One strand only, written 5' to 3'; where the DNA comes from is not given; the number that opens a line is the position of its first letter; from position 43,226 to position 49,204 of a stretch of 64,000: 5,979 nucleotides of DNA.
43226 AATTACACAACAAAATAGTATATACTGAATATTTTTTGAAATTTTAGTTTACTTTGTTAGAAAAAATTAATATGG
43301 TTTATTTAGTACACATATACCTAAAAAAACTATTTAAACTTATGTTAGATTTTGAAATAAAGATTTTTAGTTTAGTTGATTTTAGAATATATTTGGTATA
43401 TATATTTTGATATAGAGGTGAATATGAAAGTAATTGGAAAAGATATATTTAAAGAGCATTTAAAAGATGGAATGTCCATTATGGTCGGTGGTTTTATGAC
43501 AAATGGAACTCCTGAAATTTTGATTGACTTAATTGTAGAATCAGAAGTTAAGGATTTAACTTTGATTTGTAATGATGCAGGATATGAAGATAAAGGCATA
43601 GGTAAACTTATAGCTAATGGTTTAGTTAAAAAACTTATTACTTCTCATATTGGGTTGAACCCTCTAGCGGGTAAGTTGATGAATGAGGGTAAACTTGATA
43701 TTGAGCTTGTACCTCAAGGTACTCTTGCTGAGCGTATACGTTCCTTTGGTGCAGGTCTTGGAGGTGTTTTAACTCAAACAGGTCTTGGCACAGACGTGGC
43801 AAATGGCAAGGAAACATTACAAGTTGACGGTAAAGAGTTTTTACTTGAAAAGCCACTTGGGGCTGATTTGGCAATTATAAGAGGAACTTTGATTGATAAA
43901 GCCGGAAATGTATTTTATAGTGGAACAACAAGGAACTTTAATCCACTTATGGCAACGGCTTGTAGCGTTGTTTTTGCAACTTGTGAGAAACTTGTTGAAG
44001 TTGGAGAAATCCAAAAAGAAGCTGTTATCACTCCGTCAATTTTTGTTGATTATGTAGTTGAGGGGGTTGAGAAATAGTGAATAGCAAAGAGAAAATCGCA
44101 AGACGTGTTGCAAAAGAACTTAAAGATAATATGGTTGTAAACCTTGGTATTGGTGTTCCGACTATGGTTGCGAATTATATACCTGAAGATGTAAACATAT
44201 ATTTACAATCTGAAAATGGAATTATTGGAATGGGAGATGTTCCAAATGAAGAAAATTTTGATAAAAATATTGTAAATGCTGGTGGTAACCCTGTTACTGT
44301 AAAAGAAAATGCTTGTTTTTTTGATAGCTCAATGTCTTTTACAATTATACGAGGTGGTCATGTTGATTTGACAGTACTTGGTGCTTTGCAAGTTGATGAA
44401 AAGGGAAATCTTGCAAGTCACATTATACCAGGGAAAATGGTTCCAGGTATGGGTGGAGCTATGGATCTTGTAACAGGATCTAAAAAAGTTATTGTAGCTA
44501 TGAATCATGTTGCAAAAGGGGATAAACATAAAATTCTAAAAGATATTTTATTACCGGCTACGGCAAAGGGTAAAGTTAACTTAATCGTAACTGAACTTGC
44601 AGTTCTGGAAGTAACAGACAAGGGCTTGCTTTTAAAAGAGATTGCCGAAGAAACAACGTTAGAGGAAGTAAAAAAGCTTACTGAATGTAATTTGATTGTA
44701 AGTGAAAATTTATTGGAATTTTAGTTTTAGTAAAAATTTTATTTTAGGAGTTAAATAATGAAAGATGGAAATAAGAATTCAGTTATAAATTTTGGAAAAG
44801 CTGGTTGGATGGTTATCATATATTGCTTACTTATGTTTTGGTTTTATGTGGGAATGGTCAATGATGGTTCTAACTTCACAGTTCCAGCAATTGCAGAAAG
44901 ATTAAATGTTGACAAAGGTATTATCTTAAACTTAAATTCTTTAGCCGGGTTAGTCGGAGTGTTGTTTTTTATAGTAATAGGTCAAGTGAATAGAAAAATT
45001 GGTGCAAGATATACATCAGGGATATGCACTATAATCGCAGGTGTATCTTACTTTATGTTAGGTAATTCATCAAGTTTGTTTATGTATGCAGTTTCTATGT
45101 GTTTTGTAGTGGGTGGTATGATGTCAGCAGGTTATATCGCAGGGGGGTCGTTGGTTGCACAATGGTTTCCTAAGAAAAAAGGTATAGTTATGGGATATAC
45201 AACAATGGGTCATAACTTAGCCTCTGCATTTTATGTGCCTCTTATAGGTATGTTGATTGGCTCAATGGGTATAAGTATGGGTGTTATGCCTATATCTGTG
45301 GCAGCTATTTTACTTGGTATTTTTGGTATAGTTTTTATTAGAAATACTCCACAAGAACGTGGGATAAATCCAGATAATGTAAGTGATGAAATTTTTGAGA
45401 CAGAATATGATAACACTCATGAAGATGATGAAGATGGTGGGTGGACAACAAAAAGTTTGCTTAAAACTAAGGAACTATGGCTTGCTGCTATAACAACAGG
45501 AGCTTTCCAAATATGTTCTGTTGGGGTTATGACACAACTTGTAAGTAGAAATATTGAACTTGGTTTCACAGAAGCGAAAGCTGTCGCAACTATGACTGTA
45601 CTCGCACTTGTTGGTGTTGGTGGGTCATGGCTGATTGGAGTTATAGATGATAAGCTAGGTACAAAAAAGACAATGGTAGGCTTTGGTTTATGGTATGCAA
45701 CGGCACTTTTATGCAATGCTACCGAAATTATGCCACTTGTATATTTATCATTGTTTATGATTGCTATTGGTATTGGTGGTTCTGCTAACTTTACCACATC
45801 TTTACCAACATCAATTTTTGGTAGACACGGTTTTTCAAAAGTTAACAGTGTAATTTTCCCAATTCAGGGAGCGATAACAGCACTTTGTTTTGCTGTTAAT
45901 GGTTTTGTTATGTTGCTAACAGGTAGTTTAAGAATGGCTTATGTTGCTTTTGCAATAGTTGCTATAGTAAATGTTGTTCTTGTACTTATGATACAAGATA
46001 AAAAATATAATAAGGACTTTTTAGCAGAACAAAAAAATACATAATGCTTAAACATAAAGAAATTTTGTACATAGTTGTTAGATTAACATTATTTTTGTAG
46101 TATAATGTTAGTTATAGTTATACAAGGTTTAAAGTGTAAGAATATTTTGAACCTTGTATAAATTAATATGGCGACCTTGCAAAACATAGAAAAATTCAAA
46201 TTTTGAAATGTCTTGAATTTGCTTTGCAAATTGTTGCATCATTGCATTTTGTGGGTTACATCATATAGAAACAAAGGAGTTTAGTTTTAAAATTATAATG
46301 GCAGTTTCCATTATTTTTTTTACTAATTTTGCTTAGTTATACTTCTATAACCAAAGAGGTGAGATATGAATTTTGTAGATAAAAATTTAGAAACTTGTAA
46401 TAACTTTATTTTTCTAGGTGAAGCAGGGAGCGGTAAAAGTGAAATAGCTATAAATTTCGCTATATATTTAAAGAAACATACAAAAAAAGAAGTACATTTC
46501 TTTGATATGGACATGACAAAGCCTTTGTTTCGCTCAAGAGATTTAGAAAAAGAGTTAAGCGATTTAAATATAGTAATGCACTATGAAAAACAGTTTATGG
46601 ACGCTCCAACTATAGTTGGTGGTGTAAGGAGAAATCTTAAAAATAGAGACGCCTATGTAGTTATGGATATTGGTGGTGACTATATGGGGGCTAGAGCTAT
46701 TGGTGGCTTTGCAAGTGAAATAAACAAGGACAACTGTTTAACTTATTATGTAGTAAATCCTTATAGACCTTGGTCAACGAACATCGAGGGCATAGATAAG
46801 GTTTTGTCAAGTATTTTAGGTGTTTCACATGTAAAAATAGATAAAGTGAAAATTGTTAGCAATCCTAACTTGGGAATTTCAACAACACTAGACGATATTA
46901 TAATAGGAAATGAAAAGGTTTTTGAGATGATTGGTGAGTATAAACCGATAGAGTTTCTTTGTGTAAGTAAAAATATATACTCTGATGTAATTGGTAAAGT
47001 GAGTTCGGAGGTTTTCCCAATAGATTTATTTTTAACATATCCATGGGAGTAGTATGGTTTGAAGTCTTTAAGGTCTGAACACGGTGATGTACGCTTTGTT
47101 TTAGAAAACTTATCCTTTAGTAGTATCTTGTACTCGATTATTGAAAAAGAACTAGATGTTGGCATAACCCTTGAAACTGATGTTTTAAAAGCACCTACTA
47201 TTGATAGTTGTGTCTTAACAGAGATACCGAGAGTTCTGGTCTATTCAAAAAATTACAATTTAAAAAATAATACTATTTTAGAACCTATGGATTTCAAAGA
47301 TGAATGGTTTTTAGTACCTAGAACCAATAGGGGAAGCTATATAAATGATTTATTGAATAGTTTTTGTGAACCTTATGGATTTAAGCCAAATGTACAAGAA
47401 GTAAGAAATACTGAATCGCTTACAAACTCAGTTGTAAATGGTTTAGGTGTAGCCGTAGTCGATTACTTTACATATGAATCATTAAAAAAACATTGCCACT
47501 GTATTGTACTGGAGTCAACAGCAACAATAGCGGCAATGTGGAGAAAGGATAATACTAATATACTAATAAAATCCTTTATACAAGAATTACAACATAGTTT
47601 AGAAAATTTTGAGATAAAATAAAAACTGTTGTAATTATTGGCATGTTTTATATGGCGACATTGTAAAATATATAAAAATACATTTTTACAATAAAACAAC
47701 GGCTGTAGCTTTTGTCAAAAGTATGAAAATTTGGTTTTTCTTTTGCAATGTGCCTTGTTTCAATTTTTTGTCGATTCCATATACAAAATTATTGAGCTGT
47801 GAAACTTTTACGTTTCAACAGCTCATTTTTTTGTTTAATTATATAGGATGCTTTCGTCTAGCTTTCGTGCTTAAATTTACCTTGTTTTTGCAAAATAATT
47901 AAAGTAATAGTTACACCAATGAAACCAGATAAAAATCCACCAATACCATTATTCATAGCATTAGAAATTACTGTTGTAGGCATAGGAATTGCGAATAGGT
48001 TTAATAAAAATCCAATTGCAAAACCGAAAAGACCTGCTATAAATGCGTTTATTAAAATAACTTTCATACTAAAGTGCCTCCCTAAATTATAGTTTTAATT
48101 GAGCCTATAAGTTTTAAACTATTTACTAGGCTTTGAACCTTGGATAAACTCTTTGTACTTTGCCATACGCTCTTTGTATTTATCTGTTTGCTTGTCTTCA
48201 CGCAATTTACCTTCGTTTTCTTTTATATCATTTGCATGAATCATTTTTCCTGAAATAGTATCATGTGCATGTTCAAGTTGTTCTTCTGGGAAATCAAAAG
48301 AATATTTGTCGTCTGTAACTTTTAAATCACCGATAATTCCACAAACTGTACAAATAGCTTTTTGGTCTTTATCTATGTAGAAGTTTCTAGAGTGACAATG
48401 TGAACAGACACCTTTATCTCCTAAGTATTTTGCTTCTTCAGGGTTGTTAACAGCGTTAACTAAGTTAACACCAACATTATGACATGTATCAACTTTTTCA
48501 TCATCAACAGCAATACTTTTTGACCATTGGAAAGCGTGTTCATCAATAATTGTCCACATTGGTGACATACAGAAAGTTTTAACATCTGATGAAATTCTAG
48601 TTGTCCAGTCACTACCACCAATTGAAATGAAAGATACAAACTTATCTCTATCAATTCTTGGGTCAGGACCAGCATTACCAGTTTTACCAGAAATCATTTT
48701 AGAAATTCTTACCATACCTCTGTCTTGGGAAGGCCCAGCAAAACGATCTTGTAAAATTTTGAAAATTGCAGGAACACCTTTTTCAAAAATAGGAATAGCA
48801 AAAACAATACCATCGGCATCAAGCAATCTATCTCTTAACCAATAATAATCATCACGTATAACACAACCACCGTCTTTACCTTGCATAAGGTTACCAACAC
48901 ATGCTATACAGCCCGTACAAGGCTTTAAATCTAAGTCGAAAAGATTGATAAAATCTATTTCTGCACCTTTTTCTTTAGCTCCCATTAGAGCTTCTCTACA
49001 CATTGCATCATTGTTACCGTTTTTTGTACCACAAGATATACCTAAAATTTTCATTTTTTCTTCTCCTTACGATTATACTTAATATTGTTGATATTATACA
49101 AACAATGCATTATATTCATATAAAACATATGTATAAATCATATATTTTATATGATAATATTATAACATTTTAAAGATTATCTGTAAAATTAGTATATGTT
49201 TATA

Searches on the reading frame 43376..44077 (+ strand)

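Call 50: search_protein_families(library=pfam, proteins=[window:43376-44077:+], max_evalue=0.00001)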
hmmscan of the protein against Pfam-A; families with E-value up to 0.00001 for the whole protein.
window:43376-44077:+ (233 aa): 1 family
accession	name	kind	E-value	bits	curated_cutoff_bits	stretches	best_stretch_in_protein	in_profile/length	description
PF01144.29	CoA_trans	-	7.9e-60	202.4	23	1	26-229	9-216/217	Coenzyme A transferase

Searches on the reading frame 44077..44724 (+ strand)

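Call 50: search_protein_families(library=pfam, proteins=[window:44077-44724:+], max_evalue=0.00001)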
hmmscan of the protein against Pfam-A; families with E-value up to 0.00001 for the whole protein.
window:44077-44724:+ (215 aa): 1 family
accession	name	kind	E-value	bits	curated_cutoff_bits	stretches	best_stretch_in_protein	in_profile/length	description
PF01144.29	CoA_trans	-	4.6e-43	147.6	23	1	5-200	2-216/217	Coenzyme A transferase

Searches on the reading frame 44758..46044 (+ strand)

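Call 9: search_protein_families(library=pfam, proteins=[window:44758-46044:+])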
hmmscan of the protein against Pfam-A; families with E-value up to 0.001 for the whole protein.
window:44758-46044:+ (428 aa): 1 family
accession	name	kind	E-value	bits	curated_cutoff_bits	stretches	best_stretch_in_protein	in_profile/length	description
PF07690.21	MFS_1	-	9.3e-33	114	33.4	2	29-368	6-337/347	Major Facilitator Superfamily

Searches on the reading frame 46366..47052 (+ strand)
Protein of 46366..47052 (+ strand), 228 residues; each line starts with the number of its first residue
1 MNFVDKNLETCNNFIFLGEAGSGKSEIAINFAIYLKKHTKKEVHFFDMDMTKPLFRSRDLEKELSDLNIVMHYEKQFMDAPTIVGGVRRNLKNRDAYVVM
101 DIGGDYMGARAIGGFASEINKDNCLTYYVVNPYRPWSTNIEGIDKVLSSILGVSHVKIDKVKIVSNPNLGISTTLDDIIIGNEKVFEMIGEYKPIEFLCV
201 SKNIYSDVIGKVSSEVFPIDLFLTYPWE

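Call 9: search_protein_families(library=pfam, proteins=[window:46366-47052:+])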
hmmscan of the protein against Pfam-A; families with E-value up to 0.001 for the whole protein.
window:46366-47052:+ (228 aa): 1 family
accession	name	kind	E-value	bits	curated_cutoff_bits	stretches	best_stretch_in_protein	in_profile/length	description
PF01656.29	CbiA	-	1.1e-06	29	25.4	1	19-146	7-99/125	CobQ/CobB/MinD/ParA nucleotide binding domain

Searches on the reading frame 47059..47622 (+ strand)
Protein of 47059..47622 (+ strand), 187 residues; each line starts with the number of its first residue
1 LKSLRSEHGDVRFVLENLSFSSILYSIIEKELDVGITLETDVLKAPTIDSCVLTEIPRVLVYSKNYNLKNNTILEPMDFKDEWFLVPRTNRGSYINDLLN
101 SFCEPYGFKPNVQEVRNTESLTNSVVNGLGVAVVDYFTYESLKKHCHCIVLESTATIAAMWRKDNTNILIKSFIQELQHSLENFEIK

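Call 9: search_protein_families(library=pfam, proteins=[window:47059-47622:+])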
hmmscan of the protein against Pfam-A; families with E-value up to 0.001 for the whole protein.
window:47059-47622:+ (187 aa): 1 family
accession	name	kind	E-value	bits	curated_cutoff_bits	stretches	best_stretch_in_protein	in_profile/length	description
PF03466.25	LysR_substrate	-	9.9e-19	68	28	1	2-180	26-207/209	LysR substrate binding domain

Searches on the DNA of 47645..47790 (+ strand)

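Call 29: search_dna_similar(query=window:47645-47790:+, collection=plasmids, mode=distant, max_evalue=1)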
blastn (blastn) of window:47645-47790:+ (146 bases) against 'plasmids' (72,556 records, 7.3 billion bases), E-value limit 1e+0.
Records with a match: 21; places in all: 21; records where one place covers at least 80% of the query: 0.
Best place of each record, by identity: 95-99% 1; 90-95% 5; 80-90% 15.
By first word of the organism name: Bacillus 12; Borreliella 3; Clostridium 2; Fusobacterium 1; Borrelia 1; Cetobacterium 1; Campylobacter 1.
By predicted mobility (MOB-suite, as given by PLSDB): non-mobilizable 17; conjugative 3; mobilizable 1.
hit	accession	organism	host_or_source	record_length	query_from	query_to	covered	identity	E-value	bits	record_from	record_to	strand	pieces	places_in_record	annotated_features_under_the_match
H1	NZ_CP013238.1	Clostridium butyricum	Microbial isolate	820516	2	48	32%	80.9%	3e-2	45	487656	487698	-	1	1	none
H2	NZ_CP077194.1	Fusobacterium animalis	Homo sapiens,resected colorectal tumor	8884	22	60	27%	84.6%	4e-1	42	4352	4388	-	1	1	none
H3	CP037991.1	Bacillus mycoides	soil core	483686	97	128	22%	87.5%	4e-1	41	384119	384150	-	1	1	DUF11 domain-containing protein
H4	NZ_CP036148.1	Bacillus mycoides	cell culture,soil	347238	97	128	22%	87.5%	4e-1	41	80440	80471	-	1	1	RICIN domain-containing protein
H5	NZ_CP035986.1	Bacillus mycoides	cell culture,soil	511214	97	128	22%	87.5%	4e-1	41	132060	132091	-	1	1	RICIN domain-containing protein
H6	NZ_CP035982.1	Bacillus mycoides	cell culture,soil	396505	97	128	22%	87.5%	4e-1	41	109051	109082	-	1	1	RICIN domain-containing protein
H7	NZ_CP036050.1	Bacillus mycoides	cell culture,soil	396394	97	128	22%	87.5%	4e-1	41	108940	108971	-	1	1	RICIN domain-containing protein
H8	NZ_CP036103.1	Bacillus mycoides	cell culture,soil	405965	97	128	22%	87.5%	4e-1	41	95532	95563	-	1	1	RICIN domain-containing protein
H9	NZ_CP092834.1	Bacillus mycoides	whole organism,soil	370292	97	128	22%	87.5%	4e-1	41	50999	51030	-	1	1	RICIN domain-containing protein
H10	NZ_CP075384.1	Borrelia puertoricensis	Alectorobius puertoricensis,whole ...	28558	20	51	22%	87.5%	4e-1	41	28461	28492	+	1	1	none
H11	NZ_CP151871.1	Bacillus thuringiensis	tobacco,mixed culture,leaves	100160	33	64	22%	87.5%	4e-1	41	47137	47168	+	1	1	none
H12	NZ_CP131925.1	Bacillus mycoides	whole organism,soil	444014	97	128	22%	87.5%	4e-1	41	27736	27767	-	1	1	RICIN domain-containing protein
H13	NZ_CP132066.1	Bacillus mycoides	whole organism,soil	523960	97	128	22%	87.5%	4e-1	41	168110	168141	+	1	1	RICIN domain-containing protein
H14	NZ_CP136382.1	Bacillus mycoides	whole organism,soil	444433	97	128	22%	87.5%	4e-1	41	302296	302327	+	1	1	RICIN domain-containing protein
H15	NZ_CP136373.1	Bacillus mycoides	whole organism,soil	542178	97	128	22%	87.5%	4e-1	41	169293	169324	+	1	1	RICIN domain-containing protein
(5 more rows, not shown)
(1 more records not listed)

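Call 37: get_annotated_region(hit=H1, flank=2500)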
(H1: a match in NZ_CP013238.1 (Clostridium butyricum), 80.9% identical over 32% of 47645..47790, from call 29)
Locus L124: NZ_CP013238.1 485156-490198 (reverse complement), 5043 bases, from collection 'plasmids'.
description: Clostridium butyricum strain CDC_51208 plasmid pNPD4_2, complete sequence
organism: Clostridium butyricum (NCBI taxid 1492)
taxonomy: Bacteria; Bacillota; Clostridia; Eubacteriales; Clostridiaceae; Clostridium; Clostridium butyricum
host: -; source: Microbial isolate; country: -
typing (MOB-suite, as given by PLSDB): non-mobilizable
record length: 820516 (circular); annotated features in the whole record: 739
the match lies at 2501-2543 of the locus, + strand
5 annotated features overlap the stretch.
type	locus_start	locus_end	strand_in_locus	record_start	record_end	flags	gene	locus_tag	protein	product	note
CDS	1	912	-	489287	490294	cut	-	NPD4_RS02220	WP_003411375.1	ParB/RepB/Spo0J family partition protein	-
CDS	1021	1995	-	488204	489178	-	-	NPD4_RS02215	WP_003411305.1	AAA family ATPase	-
CDS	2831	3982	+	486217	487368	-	-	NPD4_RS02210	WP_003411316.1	ParM/StbA family protein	GO:0030541 - plasmid partitioning [Evidence IEA]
CDS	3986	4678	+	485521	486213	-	-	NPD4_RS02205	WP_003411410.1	hypothetical protein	-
CDS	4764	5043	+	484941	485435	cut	-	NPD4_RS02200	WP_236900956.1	helix-turn-helix transcriptional regulator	-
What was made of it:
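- Tried and rejected: The best hit, on a Clostridium butyricum megaplasmid, lies in an unannotated partition-gene spacer (call 37).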

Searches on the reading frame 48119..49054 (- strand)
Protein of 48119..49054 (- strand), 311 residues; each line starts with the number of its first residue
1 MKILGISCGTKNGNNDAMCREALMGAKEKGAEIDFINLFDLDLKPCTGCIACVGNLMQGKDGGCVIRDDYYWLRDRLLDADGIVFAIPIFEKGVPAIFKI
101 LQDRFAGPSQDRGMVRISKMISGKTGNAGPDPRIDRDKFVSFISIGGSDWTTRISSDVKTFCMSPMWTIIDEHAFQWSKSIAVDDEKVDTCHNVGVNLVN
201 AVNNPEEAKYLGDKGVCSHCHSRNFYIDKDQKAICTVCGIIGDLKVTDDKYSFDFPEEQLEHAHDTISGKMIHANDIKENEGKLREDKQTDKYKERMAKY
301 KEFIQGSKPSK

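Call 50: search_protein_families(library=pfam, proteins=[window:48119-49054:-], max_evalue=0.00001)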
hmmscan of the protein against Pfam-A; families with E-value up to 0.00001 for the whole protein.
window:48119-49054:- (311 aa): 2 families
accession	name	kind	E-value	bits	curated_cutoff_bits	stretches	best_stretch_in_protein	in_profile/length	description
PF03358.20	FMN_red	-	6.7e-16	58.7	24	1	1-116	1-99/152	NADPH-dependent FMN reductase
PF02525.22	Flavodoxin_2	-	3e-06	27.5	27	1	1-106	1-104/198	Flavodoxin-like fold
